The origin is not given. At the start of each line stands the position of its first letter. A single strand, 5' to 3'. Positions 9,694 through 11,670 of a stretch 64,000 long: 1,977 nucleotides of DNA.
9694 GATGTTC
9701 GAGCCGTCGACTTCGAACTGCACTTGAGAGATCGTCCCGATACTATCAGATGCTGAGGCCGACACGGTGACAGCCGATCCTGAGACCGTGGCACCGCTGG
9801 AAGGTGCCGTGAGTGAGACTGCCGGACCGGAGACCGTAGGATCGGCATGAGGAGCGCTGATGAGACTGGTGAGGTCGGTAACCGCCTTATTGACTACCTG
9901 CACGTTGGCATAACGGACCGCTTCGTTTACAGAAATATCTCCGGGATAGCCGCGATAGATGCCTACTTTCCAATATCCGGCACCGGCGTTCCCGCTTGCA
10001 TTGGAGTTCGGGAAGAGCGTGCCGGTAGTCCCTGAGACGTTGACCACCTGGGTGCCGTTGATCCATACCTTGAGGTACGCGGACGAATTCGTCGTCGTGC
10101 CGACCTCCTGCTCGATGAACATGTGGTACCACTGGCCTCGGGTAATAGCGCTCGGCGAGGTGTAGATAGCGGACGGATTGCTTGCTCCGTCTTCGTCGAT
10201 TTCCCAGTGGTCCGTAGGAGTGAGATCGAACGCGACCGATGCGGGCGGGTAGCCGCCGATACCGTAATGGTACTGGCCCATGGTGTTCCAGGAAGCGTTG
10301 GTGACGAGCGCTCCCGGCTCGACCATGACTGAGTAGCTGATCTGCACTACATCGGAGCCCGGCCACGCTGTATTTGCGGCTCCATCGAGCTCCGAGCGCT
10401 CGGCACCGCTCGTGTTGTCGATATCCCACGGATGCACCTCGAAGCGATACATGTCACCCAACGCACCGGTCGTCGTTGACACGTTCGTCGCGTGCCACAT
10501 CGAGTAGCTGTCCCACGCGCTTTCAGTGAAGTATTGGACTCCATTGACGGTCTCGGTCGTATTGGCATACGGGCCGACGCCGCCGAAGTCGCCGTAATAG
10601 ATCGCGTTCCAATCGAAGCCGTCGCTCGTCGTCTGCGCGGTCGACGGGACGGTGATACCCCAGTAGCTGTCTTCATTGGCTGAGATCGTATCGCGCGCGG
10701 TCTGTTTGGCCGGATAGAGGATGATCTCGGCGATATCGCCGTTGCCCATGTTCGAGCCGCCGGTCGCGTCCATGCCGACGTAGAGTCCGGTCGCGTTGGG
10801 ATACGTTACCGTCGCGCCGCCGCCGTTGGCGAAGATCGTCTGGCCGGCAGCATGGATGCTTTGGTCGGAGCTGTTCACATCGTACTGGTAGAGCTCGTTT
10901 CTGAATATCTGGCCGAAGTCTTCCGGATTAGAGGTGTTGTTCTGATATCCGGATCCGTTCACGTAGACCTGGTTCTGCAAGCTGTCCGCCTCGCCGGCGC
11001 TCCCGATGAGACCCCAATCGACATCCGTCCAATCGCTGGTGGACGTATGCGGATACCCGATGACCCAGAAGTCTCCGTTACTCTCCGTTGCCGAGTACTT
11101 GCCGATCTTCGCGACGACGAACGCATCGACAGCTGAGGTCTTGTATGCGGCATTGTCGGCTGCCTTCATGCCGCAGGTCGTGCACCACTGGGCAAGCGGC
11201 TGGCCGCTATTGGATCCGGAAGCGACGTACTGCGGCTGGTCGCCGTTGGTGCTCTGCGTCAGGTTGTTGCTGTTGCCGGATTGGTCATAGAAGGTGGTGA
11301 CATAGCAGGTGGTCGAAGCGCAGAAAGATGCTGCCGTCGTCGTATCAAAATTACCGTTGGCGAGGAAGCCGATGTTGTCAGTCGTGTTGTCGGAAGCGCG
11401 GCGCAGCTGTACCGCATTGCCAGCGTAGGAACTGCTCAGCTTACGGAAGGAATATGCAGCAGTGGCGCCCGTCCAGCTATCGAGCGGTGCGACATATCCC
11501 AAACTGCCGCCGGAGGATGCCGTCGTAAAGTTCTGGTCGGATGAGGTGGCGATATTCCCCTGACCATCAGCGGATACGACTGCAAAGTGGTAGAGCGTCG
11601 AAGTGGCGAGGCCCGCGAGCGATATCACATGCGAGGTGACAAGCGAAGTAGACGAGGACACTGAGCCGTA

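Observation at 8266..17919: A 3217-aa surface protein combining PG-binding-like, Ig-like, FN3-like and two polysaccharide-lyase/lectin-like regions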

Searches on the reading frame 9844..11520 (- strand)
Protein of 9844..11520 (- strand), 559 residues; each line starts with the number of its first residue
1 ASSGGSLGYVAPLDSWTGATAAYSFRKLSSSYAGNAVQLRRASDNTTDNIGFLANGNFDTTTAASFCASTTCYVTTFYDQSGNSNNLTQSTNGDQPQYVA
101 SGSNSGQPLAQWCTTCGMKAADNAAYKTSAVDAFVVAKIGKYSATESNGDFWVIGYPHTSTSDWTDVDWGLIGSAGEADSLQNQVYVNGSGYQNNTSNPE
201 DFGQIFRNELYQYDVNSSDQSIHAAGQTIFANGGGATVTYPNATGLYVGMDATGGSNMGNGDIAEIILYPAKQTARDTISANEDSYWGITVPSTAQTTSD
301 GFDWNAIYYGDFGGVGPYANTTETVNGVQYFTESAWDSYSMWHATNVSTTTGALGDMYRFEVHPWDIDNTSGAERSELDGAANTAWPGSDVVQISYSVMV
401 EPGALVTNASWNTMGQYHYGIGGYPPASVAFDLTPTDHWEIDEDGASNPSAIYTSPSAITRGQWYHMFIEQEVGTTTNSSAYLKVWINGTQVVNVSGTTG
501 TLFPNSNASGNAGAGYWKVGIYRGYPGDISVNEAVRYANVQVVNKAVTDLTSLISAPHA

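Call 11: search_solved_structures(query=window:9844-11520:-, max_evalue=1, show_alignments=2)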
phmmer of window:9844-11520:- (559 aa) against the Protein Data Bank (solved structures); distinct sequences matched with E-value up to 1: 4.
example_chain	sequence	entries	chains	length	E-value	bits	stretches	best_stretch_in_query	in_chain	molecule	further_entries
6sxt_A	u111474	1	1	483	2.9e-12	49.4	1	19-93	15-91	Alpha-L-arabinofuranosidase B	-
2d43_A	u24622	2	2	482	3.4e-12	49.2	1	20-94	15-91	alpha-L-arabinofuranosidase B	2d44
6sxr_A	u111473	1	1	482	3.7e-12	49.1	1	19-94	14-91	Alpha-L-arabinofuranosidase B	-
1wd3_A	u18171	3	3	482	3.7e-12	49.1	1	19-94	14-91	alpha-L-arabinofuranosidase B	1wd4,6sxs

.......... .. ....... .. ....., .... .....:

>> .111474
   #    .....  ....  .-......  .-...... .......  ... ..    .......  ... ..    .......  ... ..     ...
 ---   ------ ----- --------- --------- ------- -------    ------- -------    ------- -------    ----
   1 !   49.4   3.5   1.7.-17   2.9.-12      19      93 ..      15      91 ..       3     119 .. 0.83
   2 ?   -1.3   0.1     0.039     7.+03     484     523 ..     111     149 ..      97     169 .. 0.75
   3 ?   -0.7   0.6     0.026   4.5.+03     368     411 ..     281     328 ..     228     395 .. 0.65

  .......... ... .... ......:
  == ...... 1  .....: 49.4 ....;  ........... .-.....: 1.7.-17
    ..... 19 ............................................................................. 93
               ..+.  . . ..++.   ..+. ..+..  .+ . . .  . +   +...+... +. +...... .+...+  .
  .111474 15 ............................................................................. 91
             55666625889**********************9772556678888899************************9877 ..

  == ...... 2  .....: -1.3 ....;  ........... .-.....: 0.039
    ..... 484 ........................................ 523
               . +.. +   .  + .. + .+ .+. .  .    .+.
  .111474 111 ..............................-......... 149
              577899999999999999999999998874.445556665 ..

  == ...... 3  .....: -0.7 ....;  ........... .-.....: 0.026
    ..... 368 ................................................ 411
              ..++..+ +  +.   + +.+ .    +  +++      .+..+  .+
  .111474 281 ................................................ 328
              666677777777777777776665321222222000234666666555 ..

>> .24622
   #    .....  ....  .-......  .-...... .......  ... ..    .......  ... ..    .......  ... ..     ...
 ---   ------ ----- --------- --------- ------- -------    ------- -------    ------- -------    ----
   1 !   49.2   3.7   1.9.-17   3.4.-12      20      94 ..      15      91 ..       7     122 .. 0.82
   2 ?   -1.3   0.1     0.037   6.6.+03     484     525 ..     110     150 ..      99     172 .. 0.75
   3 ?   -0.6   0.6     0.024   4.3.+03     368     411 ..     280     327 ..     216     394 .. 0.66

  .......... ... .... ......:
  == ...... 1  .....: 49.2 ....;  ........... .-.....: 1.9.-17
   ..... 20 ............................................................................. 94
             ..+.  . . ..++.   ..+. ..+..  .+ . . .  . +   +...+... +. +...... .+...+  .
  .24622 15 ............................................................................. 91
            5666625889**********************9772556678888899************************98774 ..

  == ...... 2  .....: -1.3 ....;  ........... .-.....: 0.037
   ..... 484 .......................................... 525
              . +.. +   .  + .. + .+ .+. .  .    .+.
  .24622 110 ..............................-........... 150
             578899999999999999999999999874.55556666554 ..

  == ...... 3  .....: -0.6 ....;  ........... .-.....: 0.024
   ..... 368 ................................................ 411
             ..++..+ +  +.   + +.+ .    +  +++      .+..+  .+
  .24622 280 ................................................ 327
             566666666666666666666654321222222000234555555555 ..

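Call 14: find_homologous_proteins(query=window:9844-11520:-, max_evalue=0.00001)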
Query window:9844-11520:- (559 aa): 42 proteins with E <= 0.00001 among 8000 candidates.
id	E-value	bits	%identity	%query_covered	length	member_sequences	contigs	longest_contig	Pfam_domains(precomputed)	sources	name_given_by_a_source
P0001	2.4e-171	590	52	98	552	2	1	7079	PF14099.14,PF09206.19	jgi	jgi:Alpha-L-arabinofuranosidase B, catalytic/Polysaccharide lyase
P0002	4.5e-162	559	50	98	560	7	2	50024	PF14099.14,PF09206.19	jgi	jgi:Alpha-L-arabinofuranosidase B, catalytic/Polysaccharide lyase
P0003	6.6e-160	552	52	97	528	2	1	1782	PF14099.14,PF09206.19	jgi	jgi:hypothetical protein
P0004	1.3e-159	551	51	98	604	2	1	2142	PF14099.14,PF09206.19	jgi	jgi:Polysaccharide lyase/Alpha-L-arabinofuranosidase B, catalytic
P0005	2.7e-148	513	48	98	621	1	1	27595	PF14099.14,PF09206.19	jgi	jgi:Alpha-L-arabinofuranosidase B, catalytic/Polysaccharide lyase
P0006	1.7e-138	481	48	98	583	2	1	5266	PF14099.14,PF09206.19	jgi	-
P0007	9.7e-134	465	46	97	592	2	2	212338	PF14099.14,PF09206.19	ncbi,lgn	-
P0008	1.1e-127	445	46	97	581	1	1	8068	PF09206.19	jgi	jgi:hypothetical protein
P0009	6.2e-126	440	44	98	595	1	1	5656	PF14099.14,PF09206.19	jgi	jgi:Alpha-L-arabinofuranosidase B, catalytic/Polysaccharide lyase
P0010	1.7e-107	379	44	83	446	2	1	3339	PF14099.14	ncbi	-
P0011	8.7e-79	284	40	88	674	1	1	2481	PF14099.14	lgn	-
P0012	1.0e-74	271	38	89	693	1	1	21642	-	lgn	-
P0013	2.4e-72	263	39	85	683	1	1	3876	-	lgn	-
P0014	1.8e-71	260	37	88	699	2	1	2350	PF14099.14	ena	-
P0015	1.3e-70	257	37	88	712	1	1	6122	PF14099.14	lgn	-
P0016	4.7e-69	252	37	88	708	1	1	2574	PF14099.14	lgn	-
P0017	1.5e-45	174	54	16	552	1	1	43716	PF09206.19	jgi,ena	-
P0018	9.8e-44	168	55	19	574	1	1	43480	PF09206.19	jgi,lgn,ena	-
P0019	3.7e-41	160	40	25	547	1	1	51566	PF09206.19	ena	-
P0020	2.4e-28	117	43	19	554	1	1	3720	PF09206.19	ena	-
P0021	7.2e-28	116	43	19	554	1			PF09206.19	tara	tara:strand:+ start:304 stop:1968 length:1665 start_codon:yes stop_codon:yes gene_type:complete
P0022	7.2e-28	116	43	19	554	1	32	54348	PF09206.19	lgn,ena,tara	tara:strand:+ start:319 stop:1983 length:1665 start_codon:yes stop_codon:yes gene_type:complete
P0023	1.1e-26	112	47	17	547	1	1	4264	PF09206.19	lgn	-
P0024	2.9e-24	104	40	24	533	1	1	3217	PF09206.19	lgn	-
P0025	1.7e-22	98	35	26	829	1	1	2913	PF09206.19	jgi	jgi:hypothetical protein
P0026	8.8e-22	96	33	50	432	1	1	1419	PF09206.19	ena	-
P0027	7.1e-21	93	55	15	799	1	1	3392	PF09206.19,PF11367.15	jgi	-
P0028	2.1e-18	85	55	15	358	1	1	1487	PF09206.19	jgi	jgi:hypothetical protein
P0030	7.1e-16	76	54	16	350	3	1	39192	PF09206.19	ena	-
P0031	1.2e-15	76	48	19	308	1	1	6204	PF09206.19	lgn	-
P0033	4.5e-15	74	53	16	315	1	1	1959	PF09206.19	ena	-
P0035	5.0e-15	74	30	50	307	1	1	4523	PF09206.19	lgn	-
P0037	2.1e-14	71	37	26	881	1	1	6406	PF16974.12,PF07603.18,PF09206.19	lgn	-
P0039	5.3e-11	60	29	46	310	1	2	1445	PF09206.19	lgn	-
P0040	9.5e-11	59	27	50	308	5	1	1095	PF09206.19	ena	-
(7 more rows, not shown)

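Call 18: find_encoding_contigs(protein=P0007, flank=8000, max_places=3)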
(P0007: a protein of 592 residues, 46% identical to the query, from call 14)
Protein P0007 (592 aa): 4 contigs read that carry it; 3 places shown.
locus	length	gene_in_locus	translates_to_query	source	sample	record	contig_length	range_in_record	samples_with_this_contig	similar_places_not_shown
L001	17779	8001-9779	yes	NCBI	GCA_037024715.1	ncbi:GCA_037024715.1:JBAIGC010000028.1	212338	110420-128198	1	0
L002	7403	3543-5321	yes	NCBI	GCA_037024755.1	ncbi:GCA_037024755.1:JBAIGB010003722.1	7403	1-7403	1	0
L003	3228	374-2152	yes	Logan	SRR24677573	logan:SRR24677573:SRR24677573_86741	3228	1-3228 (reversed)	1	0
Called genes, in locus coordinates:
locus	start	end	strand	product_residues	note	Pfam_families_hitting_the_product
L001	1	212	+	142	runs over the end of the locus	PF09917:DUF2147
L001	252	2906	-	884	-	PF01411:tRNA-synt_2c, PF07973:tRNA_SAD, PF02272:DHHA1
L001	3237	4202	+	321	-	PF02219:MTHFR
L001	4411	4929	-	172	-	PF00857:Isochorismatase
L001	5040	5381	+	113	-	PF01609:DDE_Tnp_1 (weak), PF13751:DDE_Tnp_1_6 (weak)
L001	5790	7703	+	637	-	PF02518:HATPase_c (weak), PF13589:HATPase_c_3, PF01119:DNA_mis_repair, PF08676:MutL_C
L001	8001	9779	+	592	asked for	PF09206:ArabFuran-catal, PF14099:Polysacc_lyase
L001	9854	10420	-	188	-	PF03602:Cons_hypoth95, PF05175:MTS (weak)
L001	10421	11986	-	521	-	PF01479:S4, PF00849:PseudoU_synth_2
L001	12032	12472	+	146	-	PF00383:dCMP_cyt_deam_1, PF14437:MafB19-deam, PF14439:Bd3614-deam (weak)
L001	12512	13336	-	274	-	PF01734:Patatin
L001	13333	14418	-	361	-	PF01636:APH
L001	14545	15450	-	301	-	PF00561:Abhydrolase_1, PF12697:Abhydrolase_6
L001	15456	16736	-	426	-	PF02844:GARS_N, PF01071:GARS_A, PF02655:ATP-grasp_3 (weak), PF02843:GARS_C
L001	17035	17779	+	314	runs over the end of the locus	PF01547:SBP_bac_1 (faint), PF13531:SBP_bac_11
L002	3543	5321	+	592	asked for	PF09206:ArabFuran-catal, PF14099:Polysacc_lyase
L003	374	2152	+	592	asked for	PF09206:ArabFuran-catal, PF14099:Polysacc_lyase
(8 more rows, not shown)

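Call 19: find_encoding_contigs(protein=P0002, flank=8000, max_places=3)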
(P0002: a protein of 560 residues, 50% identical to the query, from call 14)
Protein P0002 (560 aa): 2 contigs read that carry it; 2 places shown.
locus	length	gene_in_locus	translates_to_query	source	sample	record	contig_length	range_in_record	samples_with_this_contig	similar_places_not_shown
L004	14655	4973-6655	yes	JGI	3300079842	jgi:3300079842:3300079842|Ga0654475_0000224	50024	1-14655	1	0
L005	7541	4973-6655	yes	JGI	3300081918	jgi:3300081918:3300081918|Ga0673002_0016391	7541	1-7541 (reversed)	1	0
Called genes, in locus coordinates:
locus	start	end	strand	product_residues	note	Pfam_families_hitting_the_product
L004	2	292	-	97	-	?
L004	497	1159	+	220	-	PF13643:DUF4145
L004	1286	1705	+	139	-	PF12728:HTH_17 (weak)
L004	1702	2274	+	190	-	PF13470:PIN_3, PF26343:VapC50_C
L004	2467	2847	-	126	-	PF00903:Glyoxalase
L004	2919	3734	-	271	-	PF20240:DUF6597, PF00165:HTH_AraC (weak), PF12833:HTH_18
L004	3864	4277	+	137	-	PF25191:DUF7832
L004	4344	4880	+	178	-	-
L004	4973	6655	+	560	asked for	PF09206:ArabFuran-catal, PF14099:Polysacc_lyase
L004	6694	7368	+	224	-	PF13451:zf_Tbcl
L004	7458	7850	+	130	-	-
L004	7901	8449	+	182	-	PF14024:DUF4240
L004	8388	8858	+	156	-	PF10020:DUF2262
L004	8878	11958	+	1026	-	PF13569:DUF4132, PF24879:DUF7737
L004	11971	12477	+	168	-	PF14024:DUF4240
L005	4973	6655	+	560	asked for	PF09206:ArabFuran-catal, PF14099:Polysacc_lyase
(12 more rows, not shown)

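Call 35: predict_structure(alignment_id=A1)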
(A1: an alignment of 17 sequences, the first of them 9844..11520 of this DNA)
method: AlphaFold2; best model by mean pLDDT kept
length: 559 residues; sequences in the alignment: 17
mean_pLDDT: 76.3   pTM: 0.67
mean pLDDT of the five models: 76.3, 75.9, 67.8, 65.3, 63.2
residues with pLDDT >= 90: 139; 70-90: 242; 50-70: 129; < 50: 49
segments of 3 or more residues with pLDDT < 50: 1-8, 143-148, 175-179, 195-205, 349-354
pLDDT, mean of each block of 10 residues (from residue 1): 40 59 86 92 96 89 91 95 88 93 88 89 82 79 46 83 79 56 68 50 54 76 60 64 86 77 85 65 74 72 73 53 82 66 72 66 61 72 83 93 73 80 71 89 78 93 94 72 94 84 58 77 63 85 92 85
secondary structure, 60 per line:
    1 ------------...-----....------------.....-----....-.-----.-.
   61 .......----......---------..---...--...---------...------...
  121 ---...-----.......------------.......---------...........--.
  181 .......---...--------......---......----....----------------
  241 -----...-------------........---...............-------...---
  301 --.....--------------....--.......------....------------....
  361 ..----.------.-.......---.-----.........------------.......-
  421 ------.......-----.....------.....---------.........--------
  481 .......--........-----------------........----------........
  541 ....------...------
elements in order: E21-24 E37-41 E47-50 H60-67 E72-77 E97-99 E109-111 E118-120 E132-138 E151-157 E167-174 E180-187 E191-193 H202-207 E211-216 E221-224 E246-248 E262-269 H273-287 E295-297 E303-307 E322-325 E328-334 E341-344 E357-362 E376-379 E392-400 E413-419 E427-433 E439-443 E450-454 E464-472 E481-487 E490-497 E515-522 E533-544

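Call 39: fold_search(model_id=the predicted structure, library=pdb)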
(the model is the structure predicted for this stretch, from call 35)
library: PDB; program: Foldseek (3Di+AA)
matches with E <= 10: 1277; with E <= 0.001: 316
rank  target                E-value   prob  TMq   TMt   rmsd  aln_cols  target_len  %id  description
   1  2d43_A                7.4e-11  1.00  0.35  0.40  16.3       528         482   15  Crystal structure of arabinofuranosidase complexed with arabinotriose (released 2006-09-19)
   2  1wd3_A                8.7e-11  1.00  0.34  0.39  14.3       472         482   16  Crystal structure of arabinofuranosidase (released 2004-09-14)
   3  6sxt_A                1.6e-10  1.00  0.33  0.38  14.1       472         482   17  GH54 a-l-arabinofuranosidase soaked with aziridine inhibitor (released 2020-02-26)
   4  6sxr_A                3.5e-10  1.00  0.31  0.35  14.9       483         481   16  E221Q mutant of GH54 a-l-arabinofuranosidase soaked with 4-nitrophenyl a-l-arabinofuranoside (released 2020-02-26)
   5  6sxs_AAA              7.7e-10  1.00  0.31  0.36  14.4       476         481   16  GH54 a-l-arabinofuranosidase soaked with cyclic sulfate inhibitor (released 2020-02-26)
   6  1s0i_A                1.7e-07  1.00  0.22  0.20  21.1       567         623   10  Trypanosoma cruzi trans-sialidase in complex with sialyl-lactose (Michaelis complex) (released 2004-05-18)
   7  5zqi                  2.3e-07  1.00  0.26  0.61   7.1       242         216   17  Alginate lyase AlgAT5 from Polysaccharide Lyase family 7 (released 2019-04-24)
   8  1mr5                  2.4e-07  1.00  0.23  0.21  21.1       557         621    8  Orthorhombic form of Trypanosoma cruzi trans-sialidase (released 2003-03-18)
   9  1mz5                  2.7e-07  1.00  0.22  0.20  21.2       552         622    9  Trypanosoma rangeli sialidase (released 2002-10-16)
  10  3pjq_A                3.5e-07  1.00  0.24  0.21  20.7       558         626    8  Trypanosoma cruzi trans-sialidase-like inactive isoform (including the natural mutation Tyr342His) in complex with lac (released 2011-06-08)
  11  1ms9_A                3.5e-07  1.00  0.23  0.21  21.3       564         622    8  Triclinic form of Trypanosoma cruzi trans-sialidase, in complex with lactose (released 2003-03-25)
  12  3ilr_A                3.7e-07  1.00  0.30  0.44   5.2       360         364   12  Structure of Heparinase I from Bacteroides thetaiotaomicron in complex with tetrasaccharide product (released 2009-09-29)
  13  2fhr                  4.1e-07  1.00  0.21  0.19  21.1       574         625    9  Trypanosoma Rangeli Sialidase In Complex With 2,3- Difluorosialic Acid (Covalent Intermediate) (released 2006-01-17)
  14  5ho0                  4.1e-07  1.00  0.19  0.14  21.9       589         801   10  Crystal structure of AbnA (closed conformation), a GH43 extracellular arabinanase from Geobacillus stearothermophilus (released 2017-02-01)
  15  1n1s                  4.6e-07  1.00  0.21  0.19  21.1       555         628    8  Trypanosoma rangeli sialidase (released 2003-01-07)
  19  2zzj                  7.4e-07  1.00  0.27  0.58   7.3       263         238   13  Crystal structure of endo-beta-1,4-glucuronan lyase from fungus Trichoderma reesei (released 2009-05-05)
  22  6kcw                  8.6e-07  1.00  0.27  0.55   5.2       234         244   13  Structure of alginate lyase Aly36B (released 2020-06-24)
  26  1uai                  1.3e-06  1.00  0.25  0.58   5.7       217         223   15  Crystal Structure of the Alginate Lyase from Corynebacterium sp. (released 2004-07-27)
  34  2zac_A                2.0e-06  1.00  0.25  0.55   6.0       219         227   16  Crystal Structure of Family 7 Alginate Lyase A1-II' Y284F in Complex with Product (MMG) (released 2008-05-27)
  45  5gmt_B                4.7e-06  1.00  0.28  0.53   5.2       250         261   10  Crystal structure of the marine PL-14 alginate lyase from Aplysia kurodai (released 2017-01-04)
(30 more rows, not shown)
